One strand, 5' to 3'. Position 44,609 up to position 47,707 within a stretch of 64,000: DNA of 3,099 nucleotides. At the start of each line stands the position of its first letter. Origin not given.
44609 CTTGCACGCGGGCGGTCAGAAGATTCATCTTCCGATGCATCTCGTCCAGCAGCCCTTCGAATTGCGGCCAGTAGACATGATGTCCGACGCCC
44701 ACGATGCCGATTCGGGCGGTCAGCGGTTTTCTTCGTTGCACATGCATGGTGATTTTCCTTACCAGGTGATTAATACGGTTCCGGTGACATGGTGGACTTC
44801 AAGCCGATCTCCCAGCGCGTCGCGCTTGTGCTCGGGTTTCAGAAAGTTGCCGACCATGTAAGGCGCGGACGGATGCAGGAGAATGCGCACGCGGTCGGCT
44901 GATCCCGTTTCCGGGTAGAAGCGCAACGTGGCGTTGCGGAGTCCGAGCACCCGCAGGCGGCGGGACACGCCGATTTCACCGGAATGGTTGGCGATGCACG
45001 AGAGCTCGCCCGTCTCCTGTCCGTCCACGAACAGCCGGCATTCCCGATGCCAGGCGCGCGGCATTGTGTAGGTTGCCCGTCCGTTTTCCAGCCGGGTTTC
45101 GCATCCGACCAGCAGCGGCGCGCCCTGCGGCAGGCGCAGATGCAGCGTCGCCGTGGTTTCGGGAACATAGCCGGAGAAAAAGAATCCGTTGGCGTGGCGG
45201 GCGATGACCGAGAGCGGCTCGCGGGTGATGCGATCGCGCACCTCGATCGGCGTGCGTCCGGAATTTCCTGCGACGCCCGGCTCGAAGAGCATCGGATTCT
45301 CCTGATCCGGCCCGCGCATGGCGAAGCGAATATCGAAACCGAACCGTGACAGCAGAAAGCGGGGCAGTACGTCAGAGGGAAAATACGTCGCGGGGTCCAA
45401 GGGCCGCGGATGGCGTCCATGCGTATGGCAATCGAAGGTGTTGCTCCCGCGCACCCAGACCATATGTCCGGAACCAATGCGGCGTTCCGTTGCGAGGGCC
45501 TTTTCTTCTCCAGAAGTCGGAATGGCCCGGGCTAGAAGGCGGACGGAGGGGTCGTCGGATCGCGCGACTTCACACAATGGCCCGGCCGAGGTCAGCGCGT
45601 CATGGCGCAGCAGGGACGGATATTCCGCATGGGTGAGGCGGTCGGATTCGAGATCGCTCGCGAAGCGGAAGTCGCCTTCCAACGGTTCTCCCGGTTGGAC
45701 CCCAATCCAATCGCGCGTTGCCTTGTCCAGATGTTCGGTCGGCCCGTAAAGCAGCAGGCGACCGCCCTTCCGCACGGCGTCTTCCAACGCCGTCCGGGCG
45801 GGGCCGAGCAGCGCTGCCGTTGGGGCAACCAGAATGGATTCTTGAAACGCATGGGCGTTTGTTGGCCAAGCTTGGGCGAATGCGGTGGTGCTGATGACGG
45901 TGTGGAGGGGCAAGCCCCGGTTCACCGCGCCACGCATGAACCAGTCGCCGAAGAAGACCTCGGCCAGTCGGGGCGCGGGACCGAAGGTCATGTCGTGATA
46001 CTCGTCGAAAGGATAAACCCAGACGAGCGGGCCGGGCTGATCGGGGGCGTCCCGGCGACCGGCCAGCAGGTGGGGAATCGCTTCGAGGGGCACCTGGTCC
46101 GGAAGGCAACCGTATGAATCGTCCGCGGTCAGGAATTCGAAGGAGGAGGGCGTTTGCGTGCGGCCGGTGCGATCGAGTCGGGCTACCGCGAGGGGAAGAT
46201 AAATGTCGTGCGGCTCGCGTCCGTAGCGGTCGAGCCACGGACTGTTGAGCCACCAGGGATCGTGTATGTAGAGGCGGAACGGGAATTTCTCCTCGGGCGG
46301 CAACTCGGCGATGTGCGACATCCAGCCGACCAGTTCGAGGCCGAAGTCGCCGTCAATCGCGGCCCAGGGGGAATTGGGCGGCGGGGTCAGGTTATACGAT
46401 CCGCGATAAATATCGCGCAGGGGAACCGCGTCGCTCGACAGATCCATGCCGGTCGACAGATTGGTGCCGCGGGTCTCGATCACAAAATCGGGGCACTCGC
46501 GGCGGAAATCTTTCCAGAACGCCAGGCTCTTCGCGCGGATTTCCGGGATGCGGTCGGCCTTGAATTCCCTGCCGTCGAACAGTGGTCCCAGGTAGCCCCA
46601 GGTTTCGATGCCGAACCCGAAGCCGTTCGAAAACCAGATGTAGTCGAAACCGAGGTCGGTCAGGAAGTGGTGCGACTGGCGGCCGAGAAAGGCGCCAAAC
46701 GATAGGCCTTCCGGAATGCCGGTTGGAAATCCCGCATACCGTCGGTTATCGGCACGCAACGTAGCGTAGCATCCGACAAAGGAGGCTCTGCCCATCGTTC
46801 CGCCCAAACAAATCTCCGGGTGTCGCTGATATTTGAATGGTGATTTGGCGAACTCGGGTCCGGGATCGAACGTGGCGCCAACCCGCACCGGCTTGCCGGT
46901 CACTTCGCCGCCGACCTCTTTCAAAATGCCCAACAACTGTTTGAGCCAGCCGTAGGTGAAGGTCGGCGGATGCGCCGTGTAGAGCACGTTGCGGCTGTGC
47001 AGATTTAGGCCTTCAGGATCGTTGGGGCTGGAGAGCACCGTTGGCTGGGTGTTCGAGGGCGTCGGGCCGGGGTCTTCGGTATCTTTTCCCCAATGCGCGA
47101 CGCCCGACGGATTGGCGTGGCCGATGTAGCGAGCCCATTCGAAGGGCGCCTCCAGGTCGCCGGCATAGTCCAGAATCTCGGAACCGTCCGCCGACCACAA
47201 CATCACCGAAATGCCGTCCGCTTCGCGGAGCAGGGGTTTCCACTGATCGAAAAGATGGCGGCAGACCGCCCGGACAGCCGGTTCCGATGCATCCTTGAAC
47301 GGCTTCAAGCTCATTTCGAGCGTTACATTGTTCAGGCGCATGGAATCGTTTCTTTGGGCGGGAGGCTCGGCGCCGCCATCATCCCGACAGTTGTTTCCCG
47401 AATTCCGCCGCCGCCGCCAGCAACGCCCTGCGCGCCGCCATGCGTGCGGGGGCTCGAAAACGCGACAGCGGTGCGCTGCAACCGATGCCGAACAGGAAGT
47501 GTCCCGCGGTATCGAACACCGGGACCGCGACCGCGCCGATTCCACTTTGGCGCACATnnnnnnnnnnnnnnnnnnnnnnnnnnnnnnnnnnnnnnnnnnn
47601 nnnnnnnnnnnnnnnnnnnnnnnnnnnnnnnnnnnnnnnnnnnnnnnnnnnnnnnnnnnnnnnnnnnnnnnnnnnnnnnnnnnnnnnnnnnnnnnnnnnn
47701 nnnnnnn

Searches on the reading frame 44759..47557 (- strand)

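Call 18: search_protein_families(library=pfam, proteins=[window:44759-47557:-], max_evalue=0.01)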
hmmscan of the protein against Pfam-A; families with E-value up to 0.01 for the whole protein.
window:44759-47557:- (932 aa): 0 families

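Call 63: search_protein_families(library=pfam, proteins=[window:44759-47557:-], max_evalue=1)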
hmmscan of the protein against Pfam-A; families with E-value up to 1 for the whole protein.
window:44759-47557:- (932 aa): 1 family
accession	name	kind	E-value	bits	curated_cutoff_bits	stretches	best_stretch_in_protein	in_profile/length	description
PF14258.12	DUF4350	-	0.088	13.5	30.4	1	574-644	41-97/181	Domain of unknown function (DUF4350)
